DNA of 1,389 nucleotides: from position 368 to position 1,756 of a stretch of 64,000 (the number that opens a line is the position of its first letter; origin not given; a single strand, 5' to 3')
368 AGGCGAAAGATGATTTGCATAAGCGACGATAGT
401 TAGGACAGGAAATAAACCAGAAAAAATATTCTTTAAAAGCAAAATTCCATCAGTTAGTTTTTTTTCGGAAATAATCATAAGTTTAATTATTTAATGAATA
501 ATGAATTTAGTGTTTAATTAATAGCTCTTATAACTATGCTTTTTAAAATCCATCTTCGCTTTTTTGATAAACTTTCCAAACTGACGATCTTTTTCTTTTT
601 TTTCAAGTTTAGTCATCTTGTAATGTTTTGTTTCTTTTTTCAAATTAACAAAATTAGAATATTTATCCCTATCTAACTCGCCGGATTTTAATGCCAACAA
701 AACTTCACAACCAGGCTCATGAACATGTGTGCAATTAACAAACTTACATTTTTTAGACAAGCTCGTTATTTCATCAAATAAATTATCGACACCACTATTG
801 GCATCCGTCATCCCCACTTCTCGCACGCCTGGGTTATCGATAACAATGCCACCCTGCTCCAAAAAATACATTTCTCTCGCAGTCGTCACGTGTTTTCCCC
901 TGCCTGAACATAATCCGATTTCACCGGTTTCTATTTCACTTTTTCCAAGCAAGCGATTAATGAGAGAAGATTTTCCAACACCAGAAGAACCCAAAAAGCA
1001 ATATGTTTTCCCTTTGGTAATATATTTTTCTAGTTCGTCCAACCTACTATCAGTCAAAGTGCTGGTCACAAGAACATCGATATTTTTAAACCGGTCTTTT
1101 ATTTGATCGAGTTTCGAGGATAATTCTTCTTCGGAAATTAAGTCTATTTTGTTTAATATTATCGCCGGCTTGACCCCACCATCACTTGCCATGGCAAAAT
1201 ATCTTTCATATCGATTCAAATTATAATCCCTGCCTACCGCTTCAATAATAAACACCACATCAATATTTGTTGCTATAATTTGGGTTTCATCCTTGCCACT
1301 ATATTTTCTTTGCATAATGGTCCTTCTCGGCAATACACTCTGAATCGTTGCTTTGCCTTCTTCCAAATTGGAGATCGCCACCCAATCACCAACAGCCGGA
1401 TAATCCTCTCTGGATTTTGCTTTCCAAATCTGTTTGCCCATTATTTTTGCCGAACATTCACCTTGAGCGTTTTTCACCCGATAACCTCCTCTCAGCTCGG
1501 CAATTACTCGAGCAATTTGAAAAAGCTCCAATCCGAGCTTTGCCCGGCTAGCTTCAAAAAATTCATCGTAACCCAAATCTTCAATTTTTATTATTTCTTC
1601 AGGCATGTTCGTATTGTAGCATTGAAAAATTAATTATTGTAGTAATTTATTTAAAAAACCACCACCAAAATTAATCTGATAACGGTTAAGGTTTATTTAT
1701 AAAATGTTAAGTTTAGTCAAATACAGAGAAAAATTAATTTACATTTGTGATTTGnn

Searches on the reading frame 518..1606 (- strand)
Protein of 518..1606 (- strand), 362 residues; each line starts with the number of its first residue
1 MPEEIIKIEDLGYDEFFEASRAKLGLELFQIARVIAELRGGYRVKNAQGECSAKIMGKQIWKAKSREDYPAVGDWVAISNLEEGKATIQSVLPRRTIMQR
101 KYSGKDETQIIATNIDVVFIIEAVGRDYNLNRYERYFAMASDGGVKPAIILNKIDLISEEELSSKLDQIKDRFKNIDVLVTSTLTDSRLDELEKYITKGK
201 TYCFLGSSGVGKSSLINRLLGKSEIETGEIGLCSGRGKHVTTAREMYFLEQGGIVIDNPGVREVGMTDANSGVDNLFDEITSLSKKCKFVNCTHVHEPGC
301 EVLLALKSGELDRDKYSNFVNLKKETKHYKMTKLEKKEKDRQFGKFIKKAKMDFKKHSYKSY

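Call 6: search_protein_families(library=pfam, proteins=[window:518-1606:-], max_evalue=1)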
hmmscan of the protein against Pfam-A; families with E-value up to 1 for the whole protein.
window:518-1606:- (362 aa): 16 families
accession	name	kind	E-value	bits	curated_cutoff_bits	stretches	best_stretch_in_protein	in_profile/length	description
PF03193.22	RsgA_GTPase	-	1.9e-46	158.5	30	1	91-266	1-173/174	RsgA GTPase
PF00005.33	ABC_tran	-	5.6e-06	27.4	25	1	190-233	2-45/137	ABC transporter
PF01926.29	MMR_HSR1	-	1.7e-05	25.3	21.9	1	203-276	3-69/113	50S ribosome-binding GTPase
PF00009.33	GTP_EFTU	-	6.9e-05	23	26.5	1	131-196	108-182/188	Elongation factor Tu GTP binding domain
PF02421.24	FeoB_N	-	0.0025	17.8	27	0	202-224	3-25/156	Ferrous iron transport protein B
PF02492.25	cobW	-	0.0048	16.9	20.7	1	148-174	147-173/180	CobW/HypB/UreG, nucleotide-binding domain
PF16745.11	RsgA_N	-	0.012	15.8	27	1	33-88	3-54/54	RsgA N-terminal domain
PF12775.13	AAA_7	-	0.017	15.1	25.8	1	192-224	26-58/181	P-loop containing dynein motor region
PF16897.10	MMR_HSR1_Xtn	-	0.024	15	35.2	1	149-196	60-100/106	C-terminal region of MMR_HSR1 domain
PF04548.22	AIG1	-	0.027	14.2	27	1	204-304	5-88/212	AIG1 family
PF08477.19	Roc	-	0.032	14.9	27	1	203-222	3-22/119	Ras of Complex, Roc, domain of DAPkinase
PF00350.29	Dynamin_N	-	0.052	14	27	1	204-230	3-29/168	Dynamin family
PF06825.17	HSBP1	-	0.064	13.6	28.6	1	166-198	11-45/51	Heat shock factor binding protein 1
PF20703.3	nSTAND1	-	0.11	12.5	27.1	1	189-217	23-51/379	Novel STAND NTPase 1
PF13555.12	AAA_29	-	0.22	11.7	27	1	198-216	22-39/61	P-loop containing region of AAA domain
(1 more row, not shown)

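Call 7: search_protein_families(library=ncbifam, proteins=[window:518-1606:-], max_evalue=1)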
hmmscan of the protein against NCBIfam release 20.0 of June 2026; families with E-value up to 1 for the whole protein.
window:518-1606:- (362 aa): 99 families (the best 25 are shown)
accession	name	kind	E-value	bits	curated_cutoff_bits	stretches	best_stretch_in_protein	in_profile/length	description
NF008931.0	PRK12288.1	equivalog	3.1e-57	194.2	360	1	77-337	80-344/347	small ribosomal subunit biogenesis GTPase RsgA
TIGR00157.1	TIGR00157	equivalog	2.1e-48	165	100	1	72-322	3-245/247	ribosome small subunit-dependent GTPase A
NF008932.0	PRK12289.1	equivalog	2.8e-33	115.5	483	1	71-359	60-341/363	small ribosomal subunit biogenesis GTPase RsgA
TIGR03597.1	GTPase_YqeH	equivalog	5.9e-12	45.4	297.4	1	148-262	95-216/361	ribosome biogenesis GTPase YqeH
NF000908.1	PRK00089.1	equivalog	9.4e-08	31.7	237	2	114-198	82-165/291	GTPase Era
TIGR03598.1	GTPase_YsxC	equivalog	1.6e-07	31.2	124.45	2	198-225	17-44/186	ribosome biogenesis GTP-binding protein YihA/YsxC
TIGR02857.1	CydD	equivalog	1.4e-06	27.5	435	1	171-253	322-399/529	thiol reductant ABC exporter subunit CydD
TIGR03596.1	GTPase_YlqF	equivalog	1.9e-06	27.4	208.2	1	172-267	90-186/276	ribosome biogenesis GTPase YlqF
TIGR00231.1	small_GTP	domain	9.5e-06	25.5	42.5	2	203-228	7-32/164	GTP-binding protein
TIGR03594.1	GTPase_EngA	equivalog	1.2e-05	24.6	306.7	2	134-198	276-344/432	ribosome biogenesis GTPase Der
TIGR03410.1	urea_trans_UrtE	equivalog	0.00023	20.7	285.8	1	189-234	16-61/230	urea ABC transporter ATP-binding subunit UrtE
NF003255.0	PRK04213.1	equivalog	0.00052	19.4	164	1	201-229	11-38/204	GTP-binding protein EngB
TIGR02769.1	nickel_nikE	equivalog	0.00053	19.5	332.55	1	178-231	16-69/265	nickel import ATP-binding protein NikE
NF008379.0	PRK11174.1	equivalog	0.00055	18.7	684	1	171-222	348-399/588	heme ABC transporter permease/ATP-binding protein CydD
TIGR03608.1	L_ocin_972_ABC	subfamily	0.00057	19.4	254.85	1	188-246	13-71/206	putative bacteriocin export ABC transporter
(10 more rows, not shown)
